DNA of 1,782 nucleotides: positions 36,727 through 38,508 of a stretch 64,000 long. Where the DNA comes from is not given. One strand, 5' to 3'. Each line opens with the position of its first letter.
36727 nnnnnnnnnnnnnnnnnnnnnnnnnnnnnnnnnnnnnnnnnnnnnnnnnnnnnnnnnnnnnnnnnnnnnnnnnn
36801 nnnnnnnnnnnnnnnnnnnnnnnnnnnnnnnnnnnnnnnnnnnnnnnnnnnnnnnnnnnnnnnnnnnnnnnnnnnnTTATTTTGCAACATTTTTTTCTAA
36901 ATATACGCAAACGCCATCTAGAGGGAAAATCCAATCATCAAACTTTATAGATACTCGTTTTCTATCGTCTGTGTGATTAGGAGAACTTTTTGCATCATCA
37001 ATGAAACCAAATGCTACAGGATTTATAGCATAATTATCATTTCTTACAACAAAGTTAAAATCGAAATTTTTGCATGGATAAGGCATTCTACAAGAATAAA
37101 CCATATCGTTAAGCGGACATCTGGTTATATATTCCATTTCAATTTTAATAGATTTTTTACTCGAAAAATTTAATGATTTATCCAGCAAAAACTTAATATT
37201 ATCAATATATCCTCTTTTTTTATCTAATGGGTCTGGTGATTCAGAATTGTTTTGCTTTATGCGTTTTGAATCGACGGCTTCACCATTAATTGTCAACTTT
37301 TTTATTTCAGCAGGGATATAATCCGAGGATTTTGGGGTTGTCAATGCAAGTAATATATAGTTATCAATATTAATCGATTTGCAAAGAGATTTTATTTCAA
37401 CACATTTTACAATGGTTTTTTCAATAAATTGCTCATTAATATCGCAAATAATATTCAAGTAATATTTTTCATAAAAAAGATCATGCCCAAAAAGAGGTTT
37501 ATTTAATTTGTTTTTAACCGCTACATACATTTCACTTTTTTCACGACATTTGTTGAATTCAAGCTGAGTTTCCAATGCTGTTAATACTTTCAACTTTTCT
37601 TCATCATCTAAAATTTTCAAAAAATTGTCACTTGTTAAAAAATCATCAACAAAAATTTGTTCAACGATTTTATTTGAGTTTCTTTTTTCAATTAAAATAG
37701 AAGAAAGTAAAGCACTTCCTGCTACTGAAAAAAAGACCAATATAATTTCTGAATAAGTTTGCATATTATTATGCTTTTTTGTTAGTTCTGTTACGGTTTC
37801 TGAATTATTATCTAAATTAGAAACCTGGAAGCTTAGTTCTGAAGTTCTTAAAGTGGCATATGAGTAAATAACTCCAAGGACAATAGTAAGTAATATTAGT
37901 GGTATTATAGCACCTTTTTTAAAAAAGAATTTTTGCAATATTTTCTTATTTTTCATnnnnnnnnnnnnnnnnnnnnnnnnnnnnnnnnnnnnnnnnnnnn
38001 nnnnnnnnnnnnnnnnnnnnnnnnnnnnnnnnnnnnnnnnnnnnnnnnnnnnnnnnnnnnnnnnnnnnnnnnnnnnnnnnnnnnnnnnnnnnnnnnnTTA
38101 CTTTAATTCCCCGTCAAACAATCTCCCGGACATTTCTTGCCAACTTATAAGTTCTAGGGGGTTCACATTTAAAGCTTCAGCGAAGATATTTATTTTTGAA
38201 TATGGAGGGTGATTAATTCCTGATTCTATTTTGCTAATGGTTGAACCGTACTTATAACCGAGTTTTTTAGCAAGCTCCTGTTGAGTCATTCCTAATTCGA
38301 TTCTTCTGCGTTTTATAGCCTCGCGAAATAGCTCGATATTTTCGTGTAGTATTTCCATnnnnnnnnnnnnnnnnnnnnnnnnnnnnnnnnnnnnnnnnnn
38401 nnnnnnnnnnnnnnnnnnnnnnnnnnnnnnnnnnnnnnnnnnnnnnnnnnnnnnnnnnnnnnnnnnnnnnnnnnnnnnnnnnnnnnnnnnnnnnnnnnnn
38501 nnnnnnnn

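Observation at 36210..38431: AT-rich three-gene minus-strand cassette (XRE regulator, 2-TM 359-aa protein, multi-TM 158-aa protein) between the phage late operon and ssrA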

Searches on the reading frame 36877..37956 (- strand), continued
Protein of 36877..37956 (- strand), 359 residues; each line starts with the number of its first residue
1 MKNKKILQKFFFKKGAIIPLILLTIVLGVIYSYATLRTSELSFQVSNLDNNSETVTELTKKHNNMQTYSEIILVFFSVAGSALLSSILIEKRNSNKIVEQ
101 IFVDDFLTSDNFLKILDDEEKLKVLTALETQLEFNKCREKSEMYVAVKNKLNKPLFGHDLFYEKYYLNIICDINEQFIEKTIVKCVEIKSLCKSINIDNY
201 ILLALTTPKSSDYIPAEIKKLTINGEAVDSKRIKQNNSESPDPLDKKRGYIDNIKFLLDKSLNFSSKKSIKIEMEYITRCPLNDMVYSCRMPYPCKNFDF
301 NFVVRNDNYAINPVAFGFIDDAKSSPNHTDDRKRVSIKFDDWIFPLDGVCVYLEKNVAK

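Call 86: search_protein_families(library=pfam, proteins=[L026:585-2546:+, L026:2622-3584:+, L026:3782-4225:+, L026:4653-5099:+, L026:5912-6733:-, L026:6953-7723:+, L026:9084-9533:-, L026:9624-13583:+, L026:13670-14236:-, L026:14368-14844:-], max_evalue=0.001)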
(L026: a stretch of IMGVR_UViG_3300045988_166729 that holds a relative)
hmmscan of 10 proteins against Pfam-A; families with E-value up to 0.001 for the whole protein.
L026:585-2546:+ (653 aa): 0 families

L026:2622-3584:+ (320 aa): 2 families
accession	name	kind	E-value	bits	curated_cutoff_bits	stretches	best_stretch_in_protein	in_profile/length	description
PF21817.3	CapR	-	1.8e-06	28.5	24.2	1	155-199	13-67/67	CapR homology domain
PF14311.12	DUF4379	-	7.6e-05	23.3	24.5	1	166-200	22-55/56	Probable Treble clef zinc finger domain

L026:3782-4225:+ (147 aa): 1 family
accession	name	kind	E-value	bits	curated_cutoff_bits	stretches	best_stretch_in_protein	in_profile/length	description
PF10145.14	PhageMin_Tail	-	3.5e-18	66.6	33.2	1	15-137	86-201/201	Phage-related minor tail protein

L026:4653-5099:+ (148 aa): 1 family
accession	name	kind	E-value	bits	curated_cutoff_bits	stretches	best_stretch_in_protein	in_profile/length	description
PF20155.4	TMP_3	-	0.00025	21.3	41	1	23-62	152-191/192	Tape measure protein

L026:5912-6733:- (273 aa): 1 family
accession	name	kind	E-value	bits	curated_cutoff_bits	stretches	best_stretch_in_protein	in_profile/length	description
PF15956.11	DUF4760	-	2.7e-06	28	25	1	68-223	15-104/141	Domain of unknown function (DUF4760)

L026:6953-7723:+ (256 aa): 3 families
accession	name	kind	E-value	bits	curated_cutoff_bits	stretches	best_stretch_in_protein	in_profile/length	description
PF19127.6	Choline_bind_3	-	1.6e-31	108.4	27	3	175-215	2-44/47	Choline-binding repeat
PF01473.26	Choline_bind_1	-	3e-19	68.7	20.5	1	216-234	2-19/19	Putative cell wall binding repeat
PF19085.6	Choline_bind_2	-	0.00085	19.9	27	0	217-253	7-37/38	Choline-binding repeat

L026:9084-9533:- (149 aa): 0 families

L026:9624-13583:+ (1319 aa): 0 families

L026:13670-14236:- (188 aa): 1 family
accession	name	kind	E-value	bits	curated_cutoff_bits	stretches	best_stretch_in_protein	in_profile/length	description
PF08937.16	ThsB_TIR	-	1.3e-12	48.4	21.2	1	56-157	1-98/100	Thoeris protein ThsB, TIR-like domain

L026:14368-14844:- (158 aa): 2 families
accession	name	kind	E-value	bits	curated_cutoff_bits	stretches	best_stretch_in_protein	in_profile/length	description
PF14015.11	DUF4231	-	4.7e-19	69.2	24.7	1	38-135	1-99/103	Protein of unknown function (DUF4231)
PF18181.6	SLATT_1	-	7.3e-12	45.8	26.3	1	31-158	1-122/122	SMODS and SLOG-associating 2TM effector domain 1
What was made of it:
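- A ThsB_TIR + SLATT_1 pair about 5 kb away in L026 (call 86).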

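Call 98: find_encoding_contigs(protein=P0020, flank=8000, max_places=2)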
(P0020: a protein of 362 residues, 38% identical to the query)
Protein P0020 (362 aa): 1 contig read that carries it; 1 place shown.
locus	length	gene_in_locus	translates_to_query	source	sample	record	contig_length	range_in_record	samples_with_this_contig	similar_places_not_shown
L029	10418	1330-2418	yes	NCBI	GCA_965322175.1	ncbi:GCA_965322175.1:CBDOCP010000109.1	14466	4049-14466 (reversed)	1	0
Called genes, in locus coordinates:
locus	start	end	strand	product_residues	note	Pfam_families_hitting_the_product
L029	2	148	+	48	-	?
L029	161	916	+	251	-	PF01551:Peptidase_M23, PF01471:PG_binding_1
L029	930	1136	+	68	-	PF16945:Phage_r1t_holin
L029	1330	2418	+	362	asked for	-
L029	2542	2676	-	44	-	-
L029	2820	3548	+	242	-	PF03591:AzlC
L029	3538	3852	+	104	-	PF05437:AzlD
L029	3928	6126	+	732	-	PF00403:HMA, PF00122:E1-E2_ATPase, PF00702:Hydrolase, PF08282:Hydrolase_3 (faint)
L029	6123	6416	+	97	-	PF02583:Trns_repr_metal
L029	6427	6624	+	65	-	PF00403:HMA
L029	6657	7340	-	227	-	PF02698:DUF218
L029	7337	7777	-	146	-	PF02502:LacAB_rpiB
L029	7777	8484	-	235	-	PF00814:TsaD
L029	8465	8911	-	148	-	PF02367:TsaE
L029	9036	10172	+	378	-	PF01098:FTSW_RODA_SPOVE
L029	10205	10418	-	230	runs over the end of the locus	PF00072:Response_reg (weak), PF04397:LytTR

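Call 106: search_protein_families(library=ncbifam, proteins=[window:36877-37956:-, P0169, P0012, P0042, P0057, L017:9212-10018:+, L017:10460-11488:+, L017:11509-12744:+], max_evalue=0.01)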
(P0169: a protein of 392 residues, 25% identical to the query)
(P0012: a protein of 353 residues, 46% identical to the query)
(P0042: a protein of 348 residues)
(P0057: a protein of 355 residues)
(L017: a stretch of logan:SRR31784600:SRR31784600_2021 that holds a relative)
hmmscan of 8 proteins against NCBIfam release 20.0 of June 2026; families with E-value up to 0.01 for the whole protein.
window:36877-37956:- (359 aa): 2 families
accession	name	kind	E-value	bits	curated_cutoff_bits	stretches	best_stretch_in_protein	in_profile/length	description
NF007094.0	PRK09548.1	equivalog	0.00034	19.1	687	1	6-160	434-588/598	PTS ascorbate-specific subunit IIBC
NF004402.0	PRK05758.2-2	equivalog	0.0011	19.1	115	1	57-148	17-114/179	F0F1 ATP synthase subunit delta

P0169 (392 aa): 0 families

P0012 (353 aa): 0 families

P0042 (348 aa): 0 families

P0057 (355 aa): 0 families

L017:9212-10018:+ (268 aa): 0 families

L017:10460-11488:+ (342 aa): 0 families

L017:11509-12744:+ (411 aa): 15 families
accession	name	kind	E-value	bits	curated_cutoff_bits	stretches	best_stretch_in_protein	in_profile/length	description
NF053611.1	YiaD_Gzip_OmpA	equivalog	4.8e-12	46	175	1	269-360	98-187/206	YiaD family glycine zipper/OmpA-like lipoprotein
NF053585.1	OMP_LP_YfiB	equivalog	5.7e-10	39.3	128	1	272-389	55-160/163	outer membrane lipoprotein YfiB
TIGR02802.1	Pal_lipo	equivalog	1.1e-08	35.1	125.35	1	278-357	4-81/104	peptidoglycan-associated lipoprotein Pal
NF053612.1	anchor_PA1041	equivalog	7.9e-07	29.3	250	1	271-360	127-216/236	PA1041 family peptidoglycan-binding anchor lipoprotein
NF053613.1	OMP_toxin_LptF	equivalog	1.3e-06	28.3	400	1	293-393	158-249/256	lipotoxin F family OmpA-related lipoprotein LptF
NF007804.1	PRK10510.1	equivalog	4.7e-06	26.1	307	1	290-360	126-197/219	OmpA family lipoprotein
NF006285.1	PRK08457.1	equivalog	6e-06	26.2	250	1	276-361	124-214/253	flagellar motor protein MotB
NF006541.1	PRK09038.1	equivalog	9.7e-06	25.4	283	1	259-390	127-249/253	flagellar motor protein MotD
NF008071.1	PRK10808.1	equivalog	0.00011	21.7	277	1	243-365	203-323/358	porin OmpA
NF045787.1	OmpABordt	equivalog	0.00032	20.4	200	1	290-357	99-166/194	outer membrane protein OmpA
TIGR03350.1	type_VI_ompA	equivalog_domain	0.00042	20.3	139.8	1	288-360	42-118/137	type VI secretion system protein TssL, long form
NF006548.1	PRK09041.1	equivalog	0.00076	18.7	277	1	291-396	181-280/287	flagellar motor protein MotB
NF038224.1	OmpA_like_CmpA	equivalog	0.0012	18.5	300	1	296-362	130-197/233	C-OmpA-like family protein CmpA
NF047726.1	AutTranAdhPGAsTpgA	equivalog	0.0014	17.9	350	1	275-353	157-234/268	trimeric autotransporter adhesin/peptidogylcan-associated protein TpgA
NF008067.1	PRK10802.1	equivalog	0.0043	16.9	261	0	274-357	67-148/171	peptidoglycan-associated lipoprotein Pal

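Call 119: search_protein_families(library=pfam, proteins=[L020:6891-7796:+, L015:8648-9598:+, L020:6368-6637:+, L020:6650-6910:+, L020:9874-10875:+, L001:3241-5574:+, L003:2837-3085:+, L012:4341-4703:-, L002:6437-7201:+, L002:7433-7738:+], max_evalue=0.001)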
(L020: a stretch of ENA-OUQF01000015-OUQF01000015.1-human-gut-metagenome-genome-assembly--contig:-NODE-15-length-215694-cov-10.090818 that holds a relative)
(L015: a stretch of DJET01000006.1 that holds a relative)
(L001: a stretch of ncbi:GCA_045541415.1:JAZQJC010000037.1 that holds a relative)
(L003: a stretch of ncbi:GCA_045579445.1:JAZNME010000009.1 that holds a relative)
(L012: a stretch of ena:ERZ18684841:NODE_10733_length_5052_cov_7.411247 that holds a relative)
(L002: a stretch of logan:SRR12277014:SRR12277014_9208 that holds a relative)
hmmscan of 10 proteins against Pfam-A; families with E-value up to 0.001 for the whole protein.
L020:6891-7796:+ (301 aa): 3 families
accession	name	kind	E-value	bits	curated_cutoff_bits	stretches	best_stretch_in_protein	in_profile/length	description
PF01183.26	Glyco_hydro_25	-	2.7e-30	106.5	27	1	9-182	1-180/180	Glycosyl hydrolases family 25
PF01471.23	PG_binding_1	-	3.5e-07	30.8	23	1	241-294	8-56/57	Putative peptidoglycan binding domain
PF08924.17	Rv2525c_GlyHyd-like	-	0.00011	22.9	27.2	1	23-190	38-197/198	Rv2525c-like, glycoside hydrolase-like domain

L015:8648-9598:+ (316 aa): 2 families
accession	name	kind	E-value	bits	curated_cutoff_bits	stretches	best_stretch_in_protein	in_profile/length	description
PF01183.26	Glyco_hydro_25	-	8.8e-23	82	27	1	7-186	1-180/180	Glycosyl hydrolases family 25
PF01471.23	PG_binding_1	-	5.6e-11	42.9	23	1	277-313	21-57/57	Putative peptidoglycan binding domain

L020:6368-6637:+ (89 aa): 0 families

L020:6650-6910:+ (86 aa): 1 family
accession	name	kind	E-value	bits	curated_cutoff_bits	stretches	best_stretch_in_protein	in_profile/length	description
PF04688.18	Holin_SPP1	-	3.2e-28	98.2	27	1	9-78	2-71/74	SPP1 phage holin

L020:9874-10875:+ (333 aa): 4 families
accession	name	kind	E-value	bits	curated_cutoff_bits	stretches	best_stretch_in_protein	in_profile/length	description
PF01381.28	HTH_3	-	3e-13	50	23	1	11-65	1-55/55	Helix-turn-helix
PF13560.12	HTH_31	-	1.8e-09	38.2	27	1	7-64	2-60/64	Helix-turn-helix domain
PF12844.13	HTH_19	-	2.1e-08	34.4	30.2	1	8-68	1-61/64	Helix-turn-helix domain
PF13443.12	HTH_26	-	2.1e-05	25.1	22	1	18-71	9-63/63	Cro/C1-type HTH DNA-binding domain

L001:3241-5574:+ (777 aa): 0 families

L003:2837-3085:+ (82 aa): 0 families

L012:4341-4703:- (120 aa): 1 family
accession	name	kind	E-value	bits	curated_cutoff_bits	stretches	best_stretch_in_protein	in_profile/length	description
PF20990.2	DUF2207_C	-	0.00036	20.8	33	0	9-70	121-182/247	Predicted membrane protein (DUF2207) C-terminal domain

L002:6437-7201:+ (254 aa): 0 families

L002:7433-7738:+ (101 aa): 0 families

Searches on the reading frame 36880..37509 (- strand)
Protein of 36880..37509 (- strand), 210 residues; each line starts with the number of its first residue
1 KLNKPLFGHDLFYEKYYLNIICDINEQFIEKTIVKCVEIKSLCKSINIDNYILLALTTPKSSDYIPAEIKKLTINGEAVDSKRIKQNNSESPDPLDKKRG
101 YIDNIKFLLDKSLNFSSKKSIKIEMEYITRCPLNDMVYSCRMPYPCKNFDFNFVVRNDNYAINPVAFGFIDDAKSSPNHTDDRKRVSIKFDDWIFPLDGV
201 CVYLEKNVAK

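Call 115: search_solved_structures(query=A7, max_evalue=10, show_alignments=2)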
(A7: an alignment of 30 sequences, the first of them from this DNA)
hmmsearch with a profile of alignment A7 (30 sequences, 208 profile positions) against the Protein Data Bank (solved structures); distinct sequences matched with E-value up to 10: 0.
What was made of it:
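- Closest known: N-terminal beta-domain of M1 aminopeptidases / DUF3857 / VIT domain. Different: A profile of the C-terminal domain finds no PDB sequence (call 115).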

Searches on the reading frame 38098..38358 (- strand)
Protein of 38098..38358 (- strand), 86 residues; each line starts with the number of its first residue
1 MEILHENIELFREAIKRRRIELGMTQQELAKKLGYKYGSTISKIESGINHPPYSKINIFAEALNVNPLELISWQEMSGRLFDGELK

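Call 9: search_protein_families(library=pfam, proteins=[window:38098-38358:-], max_evalue=1)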
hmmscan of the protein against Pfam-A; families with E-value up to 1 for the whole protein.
window:38098-38358:- (86 aa): 7 families
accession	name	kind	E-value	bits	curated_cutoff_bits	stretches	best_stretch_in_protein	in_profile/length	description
PF01381.28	HTH_3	-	2e-13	50.6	23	1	15-70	1-55/55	Helix-turn-helix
PF13560.12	HTH_31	-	8.4e-09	36.1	27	1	13-68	4-59/64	Helix-turn-helix domain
PF12844.13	HTH_19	-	2.9e-08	34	30.2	1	13-71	2-59/64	Helix-turn-helix domain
PF00157.23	Pou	-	9e-07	29.2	27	1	6-43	4-41/72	Pou domain - N-terminal to homeobox domain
PF13443.12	HTH_26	-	0.0003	21.4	22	1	15-74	2-61/63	Cro/C1-type HTH DNA-binding domain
PF13545.12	HTH_Crp_2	-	0.097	13.1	27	1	17-36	16-35/70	Crp-like helix-turn-helix domain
PF17762.8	HTH_ParB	-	0.15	12.7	22.6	1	13-36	10-33/102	ParB HTH domain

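Call 10: search_protein_families(library=padloc, proteins=[window:38098-38358:-], max_evalue=1)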
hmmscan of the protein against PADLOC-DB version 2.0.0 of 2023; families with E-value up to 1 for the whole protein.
window:38098-38358:- (86 aa): 19 families
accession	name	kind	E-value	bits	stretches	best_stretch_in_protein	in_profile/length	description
PDLC02926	HTH_VI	-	6.8e-09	33.9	1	12-70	3-60/92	-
PDLC03954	RmrA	-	1.1e-05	22.5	1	13-74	13-73/380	-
PDLC03951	RmrA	-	0.00013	19.1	1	13-67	11-64/400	-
PDLC03949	RmrA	-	0.00044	17.2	1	17-66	9-57/363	-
PDLC03952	RmrA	-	0.00072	16.5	1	10-64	22-75/395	-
PDLC03947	RmrA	-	0.0011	15.9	1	7-65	8-65/383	-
PDLC03948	RmrA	-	0.0025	14.8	1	12-65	14-62/397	-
PDLC03953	RmrA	-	0.0035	14.6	1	13-65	8-59/373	-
PDLC04142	capH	-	0.0036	16.4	1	9-70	5-65/103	capH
PDLC03946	RmrA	-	0.0042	13.9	1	16-65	12-56/357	-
PDLC03665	Control_protein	-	0.0079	14.4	1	10-75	8-73/77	control protein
PDLC03668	Control_protein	-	0.008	14.7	1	14-45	12-42/79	control protein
PDLC01152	HTH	-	0.01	13.8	1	27-43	24-40/63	HTH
PDLC03944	RmrA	-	0.015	12.4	1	12-64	8-59/384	-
PDLC04775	PDC-M69A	-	0.021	13.3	1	15-75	12-71/113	-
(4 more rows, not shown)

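Call 11: search_protein_families(library=phrogs, proteins=[window:38098-38358:-], max_evalue=1)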
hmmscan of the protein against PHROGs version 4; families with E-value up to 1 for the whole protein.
window:38098-38358:- (86 aa): 35 families (the best 25 are shown)
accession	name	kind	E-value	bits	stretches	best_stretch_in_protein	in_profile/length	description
phrog_8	-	transcription regulation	4.7e-16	60.2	1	10-75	159-220/346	transcriptional regulator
phrog_2967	-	transcription regulation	1.7e-14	54.9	1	6-74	6-73/225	transcriptional regulator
phrog_4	-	transcription regulation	5.5e-14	52.9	1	10-75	136-196/400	transcriptional repressor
phrog_3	-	transcription regulation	7.3e-13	50.1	1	6-73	84-148/430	transcriptional repressor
phrog_1373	-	transcription regulation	1.5e-08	35.8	1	4-66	58-118/166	transcriptional regulator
phrog_7241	-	transcription regulation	2.5e-07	31.8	1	13-71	64-121/122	transcriptional regulator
phrog_2439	-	transcription regulation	8.8e-07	29.1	1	7-67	4-63/367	transcriptional regulator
phrog_5823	-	transcription regulation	4.4e-06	27.1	1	12-81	8-77/404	transcriptional regulator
phrog_1468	-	transcription regulation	6.4e-05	23.5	1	8-58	5-54/67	transcriptional repressor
phrog_2328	-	transcription regulation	0.00017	22.4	1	19-70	24-74/128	transcriptional repressor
phrog_32768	-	unknown function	0.00024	21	1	12-66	11-65/446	-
phrog_4836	-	transcription regulation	0.00099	19.7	1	13-72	78-136/194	CII-like regulator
phrog_4583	-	transcription regulation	0.0011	20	1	13-72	13-71/81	transcriptional repressor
phrog_7950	-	transcription regulation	0.002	19.2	1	10-46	7-42/68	transcriptional repressor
phrog_14076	-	transcription regulation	0.0026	19.2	1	13-48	16-53/86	transcriptional regulator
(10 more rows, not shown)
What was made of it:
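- On XRE / HTH_3 transcriptional regulators (86-aa gene): PF01381, E=2e-13, 50.6 bits against a cut-off of 23 (call 9). phrog_8, phrog_4 and phrog_3 regulator/repressor families also match (call 11).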

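Call 69: list_cluster_members(proteins=[P0001, P0012, P0010, P0008, P0017, P0020, P0022, window:38098-38358:-])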
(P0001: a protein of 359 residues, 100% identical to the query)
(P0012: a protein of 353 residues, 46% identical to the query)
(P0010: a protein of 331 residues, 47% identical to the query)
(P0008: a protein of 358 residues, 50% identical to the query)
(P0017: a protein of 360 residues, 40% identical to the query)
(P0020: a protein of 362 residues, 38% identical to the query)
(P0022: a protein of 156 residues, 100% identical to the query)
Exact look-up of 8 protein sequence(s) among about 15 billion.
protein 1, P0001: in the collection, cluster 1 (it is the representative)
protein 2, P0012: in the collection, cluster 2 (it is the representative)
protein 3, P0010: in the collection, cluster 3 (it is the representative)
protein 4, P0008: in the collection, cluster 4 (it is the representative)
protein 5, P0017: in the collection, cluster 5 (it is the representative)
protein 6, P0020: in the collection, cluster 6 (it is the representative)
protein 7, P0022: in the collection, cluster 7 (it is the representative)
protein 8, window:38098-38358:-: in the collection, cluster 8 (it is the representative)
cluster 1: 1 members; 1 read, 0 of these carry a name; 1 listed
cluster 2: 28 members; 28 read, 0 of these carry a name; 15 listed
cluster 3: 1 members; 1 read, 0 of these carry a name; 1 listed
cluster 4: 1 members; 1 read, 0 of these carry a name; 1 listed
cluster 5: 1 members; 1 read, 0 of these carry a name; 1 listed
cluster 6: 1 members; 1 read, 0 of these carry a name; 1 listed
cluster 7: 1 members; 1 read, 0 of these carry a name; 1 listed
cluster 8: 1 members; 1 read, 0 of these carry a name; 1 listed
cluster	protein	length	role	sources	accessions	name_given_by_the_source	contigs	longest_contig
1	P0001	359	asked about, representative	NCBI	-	-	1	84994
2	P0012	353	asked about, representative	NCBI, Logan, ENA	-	-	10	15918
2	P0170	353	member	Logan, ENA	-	-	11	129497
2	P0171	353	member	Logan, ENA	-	-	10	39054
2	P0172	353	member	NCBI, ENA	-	-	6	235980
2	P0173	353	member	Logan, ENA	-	-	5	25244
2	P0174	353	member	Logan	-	-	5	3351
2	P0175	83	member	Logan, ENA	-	-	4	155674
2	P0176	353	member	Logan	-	-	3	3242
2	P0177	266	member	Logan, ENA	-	-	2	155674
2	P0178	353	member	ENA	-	-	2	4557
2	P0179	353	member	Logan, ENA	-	-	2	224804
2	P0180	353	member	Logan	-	-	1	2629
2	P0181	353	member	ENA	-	-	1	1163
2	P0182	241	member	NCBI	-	-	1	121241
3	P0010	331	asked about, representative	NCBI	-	-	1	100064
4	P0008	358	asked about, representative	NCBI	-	-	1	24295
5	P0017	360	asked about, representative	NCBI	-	-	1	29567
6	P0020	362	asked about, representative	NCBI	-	-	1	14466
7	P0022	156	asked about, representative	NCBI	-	-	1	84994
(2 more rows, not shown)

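Call 106: search_protein_families(library=ncbifam, proteins=[window:38098-38358:-], max_evalue=0.01)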
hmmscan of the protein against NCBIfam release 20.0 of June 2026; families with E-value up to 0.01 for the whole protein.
window:38098-38358:- (86 aa): 7 families
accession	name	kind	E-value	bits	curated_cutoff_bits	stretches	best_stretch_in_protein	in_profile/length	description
TIGR00270.2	TIGR00270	equivalog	4.2e-08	33.2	110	1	7-72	72-136/159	multiprotein bridging factor aMBF1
NF047948.1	male_kill_WMK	equivalog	1.3e-07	31.4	300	1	14-76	9-70/300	WO male-killing family protein Wmk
TIGR03070.1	couple_hipB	subfamily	2.9e-06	27.1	71.65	1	14-65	6-56/58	type II toxin-antitoxin system Y4mF family antitoxin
NF041951.1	phage_RstR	subfamily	3.4e-06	27.3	80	1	11-71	3-62/108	RstR family transcriptional repressor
NF007257.0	PRK09706.1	subfamily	2.3e-05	24.2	101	1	10-68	5-62/135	transcriptional repressor DicA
TIGR03830.1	CxxCG_CxxCG_HTH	subfamily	0.00012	21.8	61.8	1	8-64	63-117/127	type II TA system antitoxin MqsA family protein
NF007271.0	PRK09726.1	equivalog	0.00027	20.9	79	1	14-63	16-61/88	type II toxin-antitoxin system antitoxin HipB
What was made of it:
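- The XRE protein gives weak matches to HipB/MqsA-type antitoxin models (call 106).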
